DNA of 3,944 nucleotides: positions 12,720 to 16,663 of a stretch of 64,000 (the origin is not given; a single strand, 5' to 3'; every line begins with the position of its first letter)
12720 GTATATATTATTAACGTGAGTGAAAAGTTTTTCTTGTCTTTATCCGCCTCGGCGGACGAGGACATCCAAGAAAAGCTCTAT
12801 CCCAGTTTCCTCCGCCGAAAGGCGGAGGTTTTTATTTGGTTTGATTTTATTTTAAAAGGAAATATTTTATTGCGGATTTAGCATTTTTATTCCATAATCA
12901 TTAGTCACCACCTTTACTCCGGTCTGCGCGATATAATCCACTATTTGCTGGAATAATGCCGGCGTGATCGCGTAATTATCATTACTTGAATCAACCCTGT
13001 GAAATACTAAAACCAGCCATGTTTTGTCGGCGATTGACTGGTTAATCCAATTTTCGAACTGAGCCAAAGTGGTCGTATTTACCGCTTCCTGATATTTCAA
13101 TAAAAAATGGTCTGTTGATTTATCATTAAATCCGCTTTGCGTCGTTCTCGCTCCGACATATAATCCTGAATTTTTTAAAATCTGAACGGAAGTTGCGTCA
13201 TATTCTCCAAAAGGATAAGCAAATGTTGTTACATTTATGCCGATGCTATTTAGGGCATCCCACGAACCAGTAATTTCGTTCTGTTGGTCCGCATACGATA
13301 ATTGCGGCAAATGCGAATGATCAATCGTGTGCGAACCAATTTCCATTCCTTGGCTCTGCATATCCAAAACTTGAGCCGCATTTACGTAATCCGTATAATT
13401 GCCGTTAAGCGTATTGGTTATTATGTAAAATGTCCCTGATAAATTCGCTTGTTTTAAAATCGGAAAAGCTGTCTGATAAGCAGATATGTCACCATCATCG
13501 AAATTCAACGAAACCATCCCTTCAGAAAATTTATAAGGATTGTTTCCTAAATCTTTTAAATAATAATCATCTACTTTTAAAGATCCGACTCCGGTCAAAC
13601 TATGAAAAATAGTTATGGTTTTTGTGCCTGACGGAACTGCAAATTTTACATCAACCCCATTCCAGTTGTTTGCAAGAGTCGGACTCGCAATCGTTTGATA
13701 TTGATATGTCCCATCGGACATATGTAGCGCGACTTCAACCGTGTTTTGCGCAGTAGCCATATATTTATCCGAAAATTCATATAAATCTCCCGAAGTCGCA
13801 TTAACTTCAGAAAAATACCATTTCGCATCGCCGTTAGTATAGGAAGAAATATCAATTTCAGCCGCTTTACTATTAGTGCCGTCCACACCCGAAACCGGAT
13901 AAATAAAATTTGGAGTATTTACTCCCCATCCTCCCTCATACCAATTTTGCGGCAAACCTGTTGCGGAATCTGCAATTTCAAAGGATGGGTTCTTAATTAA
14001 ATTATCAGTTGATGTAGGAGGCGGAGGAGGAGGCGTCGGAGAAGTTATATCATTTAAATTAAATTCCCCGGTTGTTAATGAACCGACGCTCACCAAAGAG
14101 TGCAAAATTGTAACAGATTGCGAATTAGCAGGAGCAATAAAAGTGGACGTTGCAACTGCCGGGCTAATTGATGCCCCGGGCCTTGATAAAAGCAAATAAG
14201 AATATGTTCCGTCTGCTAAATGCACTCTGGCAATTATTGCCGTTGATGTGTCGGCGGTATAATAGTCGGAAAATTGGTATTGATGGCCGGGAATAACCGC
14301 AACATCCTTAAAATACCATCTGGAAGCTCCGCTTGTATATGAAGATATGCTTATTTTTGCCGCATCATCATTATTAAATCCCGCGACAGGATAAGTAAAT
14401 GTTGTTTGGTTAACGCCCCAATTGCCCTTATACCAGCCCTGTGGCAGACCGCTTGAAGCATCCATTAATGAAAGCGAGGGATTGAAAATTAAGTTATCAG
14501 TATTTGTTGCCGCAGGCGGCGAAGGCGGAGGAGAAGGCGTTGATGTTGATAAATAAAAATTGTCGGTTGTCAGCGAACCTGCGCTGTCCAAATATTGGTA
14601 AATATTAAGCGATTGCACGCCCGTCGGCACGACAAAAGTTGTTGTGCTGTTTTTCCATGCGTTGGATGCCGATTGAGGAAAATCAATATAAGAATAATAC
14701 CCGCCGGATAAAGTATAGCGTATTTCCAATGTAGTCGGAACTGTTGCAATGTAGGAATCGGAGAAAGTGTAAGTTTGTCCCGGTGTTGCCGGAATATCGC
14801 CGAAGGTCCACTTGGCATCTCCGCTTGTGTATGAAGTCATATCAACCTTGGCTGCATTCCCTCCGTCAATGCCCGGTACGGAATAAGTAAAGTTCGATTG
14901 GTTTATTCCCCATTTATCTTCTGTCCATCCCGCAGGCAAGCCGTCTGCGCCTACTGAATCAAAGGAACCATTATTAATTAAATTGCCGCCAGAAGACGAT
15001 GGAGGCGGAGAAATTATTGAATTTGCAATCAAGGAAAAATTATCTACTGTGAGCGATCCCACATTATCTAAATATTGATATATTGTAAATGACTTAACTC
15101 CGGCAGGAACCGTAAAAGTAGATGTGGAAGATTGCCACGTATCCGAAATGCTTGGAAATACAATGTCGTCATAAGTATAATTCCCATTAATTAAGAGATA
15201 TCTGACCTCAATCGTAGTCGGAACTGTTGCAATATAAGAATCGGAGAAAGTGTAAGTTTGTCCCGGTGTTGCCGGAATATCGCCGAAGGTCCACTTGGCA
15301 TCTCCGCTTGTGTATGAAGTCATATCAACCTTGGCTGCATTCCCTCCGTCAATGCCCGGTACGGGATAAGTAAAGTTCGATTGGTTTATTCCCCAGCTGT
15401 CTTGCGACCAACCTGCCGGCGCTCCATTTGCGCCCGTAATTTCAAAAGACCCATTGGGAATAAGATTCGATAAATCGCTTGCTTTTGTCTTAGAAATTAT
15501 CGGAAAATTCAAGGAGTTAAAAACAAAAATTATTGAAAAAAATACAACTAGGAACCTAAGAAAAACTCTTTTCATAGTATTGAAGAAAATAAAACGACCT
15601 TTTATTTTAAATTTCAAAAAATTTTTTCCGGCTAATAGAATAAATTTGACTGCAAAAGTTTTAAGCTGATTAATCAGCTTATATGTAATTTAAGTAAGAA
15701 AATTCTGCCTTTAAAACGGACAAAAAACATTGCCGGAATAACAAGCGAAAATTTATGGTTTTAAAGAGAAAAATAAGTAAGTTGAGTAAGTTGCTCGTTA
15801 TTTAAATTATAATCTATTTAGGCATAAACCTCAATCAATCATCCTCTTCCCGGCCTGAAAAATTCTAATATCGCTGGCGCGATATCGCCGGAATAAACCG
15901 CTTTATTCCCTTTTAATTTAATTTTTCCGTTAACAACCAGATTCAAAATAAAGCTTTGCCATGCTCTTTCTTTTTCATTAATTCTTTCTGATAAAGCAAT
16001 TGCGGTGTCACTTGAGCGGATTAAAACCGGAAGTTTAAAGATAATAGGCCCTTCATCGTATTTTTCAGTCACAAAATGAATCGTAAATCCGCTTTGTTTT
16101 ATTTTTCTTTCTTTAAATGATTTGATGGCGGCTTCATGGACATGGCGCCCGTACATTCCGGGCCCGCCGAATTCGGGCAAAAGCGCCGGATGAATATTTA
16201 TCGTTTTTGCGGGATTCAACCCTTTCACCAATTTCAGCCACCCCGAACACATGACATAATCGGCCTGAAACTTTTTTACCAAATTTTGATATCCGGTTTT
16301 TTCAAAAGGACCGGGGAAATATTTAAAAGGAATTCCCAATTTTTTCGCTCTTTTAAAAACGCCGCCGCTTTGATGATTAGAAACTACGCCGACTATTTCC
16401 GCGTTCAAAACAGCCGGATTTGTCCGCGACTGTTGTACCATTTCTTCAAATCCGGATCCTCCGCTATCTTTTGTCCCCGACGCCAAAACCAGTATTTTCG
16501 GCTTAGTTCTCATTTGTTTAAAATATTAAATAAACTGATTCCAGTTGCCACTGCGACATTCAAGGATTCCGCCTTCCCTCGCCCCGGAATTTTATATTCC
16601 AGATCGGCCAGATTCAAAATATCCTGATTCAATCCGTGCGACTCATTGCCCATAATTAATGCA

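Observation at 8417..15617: Island of three large exported carbohydrate-binding or carbohydrate-modifying proteins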

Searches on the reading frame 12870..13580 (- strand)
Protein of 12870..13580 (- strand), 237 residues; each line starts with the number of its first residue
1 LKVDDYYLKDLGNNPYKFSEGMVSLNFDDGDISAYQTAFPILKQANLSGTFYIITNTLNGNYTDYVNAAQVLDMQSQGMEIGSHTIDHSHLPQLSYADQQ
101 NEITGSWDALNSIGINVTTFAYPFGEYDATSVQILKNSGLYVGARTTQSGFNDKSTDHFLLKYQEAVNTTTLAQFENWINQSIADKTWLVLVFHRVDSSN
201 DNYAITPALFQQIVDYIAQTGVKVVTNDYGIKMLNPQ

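Call 59: search_solved_structures(query=window:12870-13580:-, max_evalue=0.00001, show_alignments=3)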
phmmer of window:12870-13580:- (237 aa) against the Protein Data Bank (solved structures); distinct sequences matched with E-value up to 0.00001: 10.
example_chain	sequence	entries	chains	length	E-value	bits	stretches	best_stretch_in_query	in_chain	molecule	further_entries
6dq3_A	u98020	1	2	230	3.4e-14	56.1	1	10-150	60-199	Polysaccharide deacetylase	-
4wcj_A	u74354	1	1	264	1.2e-12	51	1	22-140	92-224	Polysaccharide deacetylase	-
7bly_A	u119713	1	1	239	7e-10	42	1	22-167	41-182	Aspergillus niger contig An12c0130, genomic contig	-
8hfa_A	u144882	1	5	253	7.1e-09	38.8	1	22-141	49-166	NodB homology domain-containing protein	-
7y51_A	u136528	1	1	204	2.1e-08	37.2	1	9-142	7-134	Predicted xylanase/chitin deacetylase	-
7fbw_A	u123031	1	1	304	4.7e-08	36.1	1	9-142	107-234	Predicted xylanase/chitin deacetylase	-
7ax7_A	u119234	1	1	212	4.9e-08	36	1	20-131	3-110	Endo-1,4-beta-xylanase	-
2cc0_A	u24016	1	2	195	1.2e-07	34.8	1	20-162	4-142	ACETYL-XYLAN ESTERASE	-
8he1_A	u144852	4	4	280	2.4e-07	33.8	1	21-141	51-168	Chitin deacetylase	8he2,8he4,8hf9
2iw0_A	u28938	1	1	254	3e-06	30.2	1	20-113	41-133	CHITIN DEACETYLASE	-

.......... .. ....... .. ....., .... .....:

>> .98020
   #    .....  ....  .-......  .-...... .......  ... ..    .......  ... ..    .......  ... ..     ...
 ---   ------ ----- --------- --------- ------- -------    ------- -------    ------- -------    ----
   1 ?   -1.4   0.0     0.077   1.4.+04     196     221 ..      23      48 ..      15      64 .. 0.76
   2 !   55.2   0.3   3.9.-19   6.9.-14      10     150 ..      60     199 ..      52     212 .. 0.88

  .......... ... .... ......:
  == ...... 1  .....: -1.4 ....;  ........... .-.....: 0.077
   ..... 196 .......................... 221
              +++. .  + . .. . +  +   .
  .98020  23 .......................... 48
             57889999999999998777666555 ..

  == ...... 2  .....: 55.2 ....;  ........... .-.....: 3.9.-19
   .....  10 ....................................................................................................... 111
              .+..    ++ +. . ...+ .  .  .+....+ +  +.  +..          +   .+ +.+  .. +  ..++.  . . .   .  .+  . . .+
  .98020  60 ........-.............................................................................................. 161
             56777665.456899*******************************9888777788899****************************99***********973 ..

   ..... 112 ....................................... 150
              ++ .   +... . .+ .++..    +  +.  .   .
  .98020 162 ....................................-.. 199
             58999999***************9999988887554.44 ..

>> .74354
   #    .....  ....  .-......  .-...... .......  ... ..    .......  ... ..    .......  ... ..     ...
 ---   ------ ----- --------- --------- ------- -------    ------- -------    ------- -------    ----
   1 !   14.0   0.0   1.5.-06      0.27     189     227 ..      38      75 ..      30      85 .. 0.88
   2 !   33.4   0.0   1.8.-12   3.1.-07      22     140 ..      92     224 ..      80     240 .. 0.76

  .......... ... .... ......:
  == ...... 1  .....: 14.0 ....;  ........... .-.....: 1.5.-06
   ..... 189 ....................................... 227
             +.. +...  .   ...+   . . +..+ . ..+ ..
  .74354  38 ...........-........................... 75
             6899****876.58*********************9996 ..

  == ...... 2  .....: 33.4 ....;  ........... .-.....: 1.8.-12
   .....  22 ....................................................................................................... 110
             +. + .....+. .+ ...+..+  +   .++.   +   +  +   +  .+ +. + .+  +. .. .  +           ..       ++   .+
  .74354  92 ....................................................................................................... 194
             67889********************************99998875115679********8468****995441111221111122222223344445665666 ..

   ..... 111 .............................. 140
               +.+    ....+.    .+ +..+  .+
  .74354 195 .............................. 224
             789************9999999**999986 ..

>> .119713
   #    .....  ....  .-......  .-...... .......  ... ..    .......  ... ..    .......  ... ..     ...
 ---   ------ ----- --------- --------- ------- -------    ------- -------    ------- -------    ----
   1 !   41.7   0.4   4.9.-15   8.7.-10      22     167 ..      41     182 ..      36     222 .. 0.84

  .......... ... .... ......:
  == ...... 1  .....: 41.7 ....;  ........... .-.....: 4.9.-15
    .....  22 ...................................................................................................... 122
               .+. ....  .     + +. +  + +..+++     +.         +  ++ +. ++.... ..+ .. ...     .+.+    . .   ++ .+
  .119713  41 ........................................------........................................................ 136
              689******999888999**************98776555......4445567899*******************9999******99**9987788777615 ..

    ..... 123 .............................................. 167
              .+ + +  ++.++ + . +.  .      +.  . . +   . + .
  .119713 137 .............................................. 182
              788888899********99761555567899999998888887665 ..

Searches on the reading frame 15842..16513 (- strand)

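Call 78: search_protein_families(library=ncbifam, proteins=[window:15842-16513:-], max_evalue=0.001)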
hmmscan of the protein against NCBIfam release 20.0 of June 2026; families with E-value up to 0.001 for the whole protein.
window:15842-16513:- (224 aa): 7 families
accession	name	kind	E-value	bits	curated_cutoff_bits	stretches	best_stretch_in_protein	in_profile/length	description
TIGR00639.1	PurN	equivalog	5.6e-25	88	150.1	1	6-200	2-191/192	phosphoribosylglycinamide formyltransferase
NF004684.0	PRK06027.1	subfamily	7.2e-15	55.4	223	1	30-206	109-283/286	formyltetrahydrofolate deformylase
TIGR00655.1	PurU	equivalog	1.1e-14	54.8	285.95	1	30-206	104-278/280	formyltetrahydrofolate deformylase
TIGR00460.1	fmt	equivalog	1.3e-09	37.7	201.5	1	52-198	49-189/315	methionyl-tRNA formyltransferase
NF005755.0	PRK07579.1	equivalog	4.7e-06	26.6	238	1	78-197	62-171/245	dTDP-4-amino-4,6-dideoxyglucose formyltransferase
NF005998.1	PRK08125.1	equivalog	1.1e-05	24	777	1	46-200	39-187/649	bifunctional UDP-4-amino-4-deoxy-L-arabinose formyltransferase/UDP-glucuronic acid oxidase ArnA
NF005414.0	PRK06988.1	equivalog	0.00012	21.2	316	1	52-202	47-191/311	formyltransferase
